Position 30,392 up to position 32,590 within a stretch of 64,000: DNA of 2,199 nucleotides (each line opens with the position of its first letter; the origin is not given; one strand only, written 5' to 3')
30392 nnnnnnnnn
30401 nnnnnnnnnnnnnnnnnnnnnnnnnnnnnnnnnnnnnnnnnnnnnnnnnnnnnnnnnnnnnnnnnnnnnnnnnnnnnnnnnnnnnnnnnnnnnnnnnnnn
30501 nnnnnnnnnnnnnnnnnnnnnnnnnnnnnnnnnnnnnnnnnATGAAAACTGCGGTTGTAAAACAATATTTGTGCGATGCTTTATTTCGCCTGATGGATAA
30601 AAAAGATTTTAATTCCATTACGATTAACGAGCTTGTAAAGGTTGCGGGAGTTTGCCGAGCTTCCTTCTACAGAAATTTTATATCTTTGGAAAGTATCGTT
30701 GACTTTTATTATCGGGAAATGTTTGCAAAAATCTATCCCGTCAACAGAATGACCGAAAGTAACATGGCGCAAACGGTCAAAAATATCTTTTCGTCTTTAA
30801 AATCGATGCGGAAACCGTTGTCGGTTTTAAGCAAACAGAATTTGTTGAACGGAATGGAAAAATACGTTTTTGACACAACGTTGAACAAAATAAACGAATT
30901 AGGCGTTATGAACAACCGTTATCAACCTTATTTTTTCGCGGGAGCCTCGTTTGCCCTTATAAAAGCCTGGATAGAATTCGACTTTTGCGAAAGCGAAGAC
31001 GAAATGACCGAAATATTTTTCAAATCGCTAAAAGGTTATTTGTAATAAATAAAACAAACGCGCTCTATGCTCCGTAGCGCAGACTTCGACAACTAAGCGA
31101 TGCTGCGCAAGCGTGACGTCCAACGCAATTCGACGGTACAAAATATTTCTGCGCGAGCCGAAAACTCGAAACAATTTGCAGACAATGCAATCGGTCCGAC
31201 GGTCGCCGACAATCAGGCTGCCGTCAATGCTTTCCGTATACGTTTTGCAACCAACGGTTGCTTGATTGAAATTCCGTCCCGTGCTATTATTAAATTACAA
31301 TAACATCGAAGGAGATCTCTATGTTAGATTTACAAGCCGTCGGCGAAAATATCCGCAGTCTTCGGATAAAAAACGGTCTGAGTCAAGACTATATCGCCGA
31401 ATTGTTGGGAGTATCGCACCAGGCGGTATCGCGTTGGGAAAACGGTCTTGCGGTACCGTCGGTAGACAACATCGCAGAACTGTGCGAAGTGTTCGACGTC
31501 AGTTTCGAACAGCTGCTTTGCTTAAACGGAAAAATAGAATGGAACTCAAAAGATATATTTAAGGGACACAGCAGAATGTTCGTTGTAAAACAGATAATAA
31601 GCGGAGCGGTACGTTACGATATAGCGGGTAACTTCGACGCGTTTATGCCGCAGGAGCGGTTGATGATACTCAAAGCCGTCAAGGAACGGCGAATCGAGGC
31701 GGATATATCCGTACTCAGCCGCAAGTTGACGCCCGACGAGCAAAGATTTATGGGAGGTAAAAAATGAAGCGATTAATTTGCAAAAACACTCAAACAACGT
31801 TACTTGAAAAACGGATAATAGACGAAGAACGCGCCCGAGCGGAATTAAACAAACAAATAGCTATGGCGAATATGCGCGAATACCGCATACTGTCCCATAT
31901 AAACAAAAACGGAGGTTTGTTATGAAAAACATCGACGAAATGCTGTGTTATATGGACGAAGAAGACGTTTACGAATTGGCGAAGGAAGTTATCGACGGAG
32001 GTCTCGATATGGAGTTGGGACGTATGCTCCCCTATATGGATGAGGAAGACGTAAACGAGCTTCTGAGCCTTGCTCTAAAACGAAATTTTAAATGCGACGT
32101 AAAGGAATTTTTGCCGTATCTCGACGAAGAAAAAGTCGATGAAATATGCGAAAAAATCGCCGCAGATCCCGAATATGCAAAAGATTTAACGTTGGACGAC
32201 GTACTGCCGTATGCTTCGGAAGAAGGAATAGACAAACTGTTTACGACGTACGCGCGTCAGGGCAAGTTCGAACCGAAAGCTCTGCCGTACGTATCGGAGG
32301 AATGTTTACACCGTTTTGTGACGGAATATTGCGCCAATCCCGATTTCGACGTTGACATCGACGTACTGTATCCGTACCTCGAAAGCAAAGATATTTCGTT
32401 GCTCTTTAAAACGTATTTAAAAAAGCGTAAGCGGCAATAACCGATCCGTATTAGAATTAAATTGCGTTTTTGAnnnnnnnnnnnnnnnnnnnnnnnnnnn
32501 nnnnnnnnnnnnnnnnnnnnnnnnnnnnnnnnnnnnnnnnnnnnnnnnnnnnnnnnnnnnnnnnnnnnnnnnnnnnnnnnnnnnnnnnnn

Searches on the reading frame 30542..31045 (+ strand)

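Call 69: search_protein_families(library=pfam, proteins=[window:30542-31045:+], max_evalue=0.001)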
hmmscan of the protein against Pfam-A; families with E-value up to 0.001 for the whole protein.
window:30542-31045:+ (167 aa): 3 families
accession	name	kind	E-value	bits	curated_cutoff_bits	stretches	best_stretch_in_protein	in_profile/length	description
PF00440.29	TetR_N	-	2.8e-05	24.2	24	1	12-52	3-43/47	Bacterial regulatory proteins, tetR family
PF14278.11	TetR_C_8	-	3.2e-05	24.4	26.1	1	93-164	25-102/103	Transcriptional regulator C-terminal region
PF19776.5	DUF6262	-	0.00052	20.6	29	1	22-100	30-107/110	Family of unknown function (DUF6262)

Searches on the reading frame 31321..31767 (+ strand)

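Call 69: search_protein_families(library=pfam, proteins=[window:31321-31767:+], max_evalue=0.001)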
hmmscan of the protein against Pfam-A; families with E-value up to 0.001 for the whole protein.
window:31321-31767:+ (148 aa): 7 families
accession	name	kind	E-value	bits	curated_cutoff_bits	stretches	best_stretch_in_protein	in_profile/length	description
PF01381.28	HTH_3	-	1.6e-17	63.7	23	1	11-65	1-55/55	Helix-turn-helix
PF13560.12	HTH_31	-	9.7e-12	45.5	27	1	8-61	3-57/64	Helix-turn-helix domain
PF12844.13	HTH_19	-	1.8e-08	34.6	30.2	1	8-66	1-59/64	Helix-turn-helix domain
PF13443.12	HTH_26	-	1.3e-06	29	22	1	10-66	1-58/63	Cro/C1-type HTH DNA-binding domain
PF13384.12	HTH_23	-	0.00025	21.2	24.6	0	16-39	14-37/50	Homeodomain-like domain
PF15731.11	MqsA_antitoxin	-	0.00051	20.6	30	1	8-57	71-119/131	Antitoxin component of bacterial toxin-antitoxin system, MqsA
PF13518.12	HTH_28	-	0.00061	20.3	25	0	16-41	9-34/52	Helix-turn-helix domain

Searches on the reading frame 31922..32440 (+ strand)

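Call 69: search_protein_families(library=pfam, proteins=[window:31922-32440:+], max_evalue=0.001)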
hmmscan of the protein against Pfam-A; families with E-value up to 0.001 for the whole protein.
window:31922-32440:+ (172 aa): 1 family
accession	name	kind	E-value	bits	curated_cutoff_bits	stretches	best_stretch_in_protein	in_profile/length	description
PF14203.11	TTRAP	-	0.00037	21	27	0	1-25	21-45/62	Putative transposon-transfer assisting protein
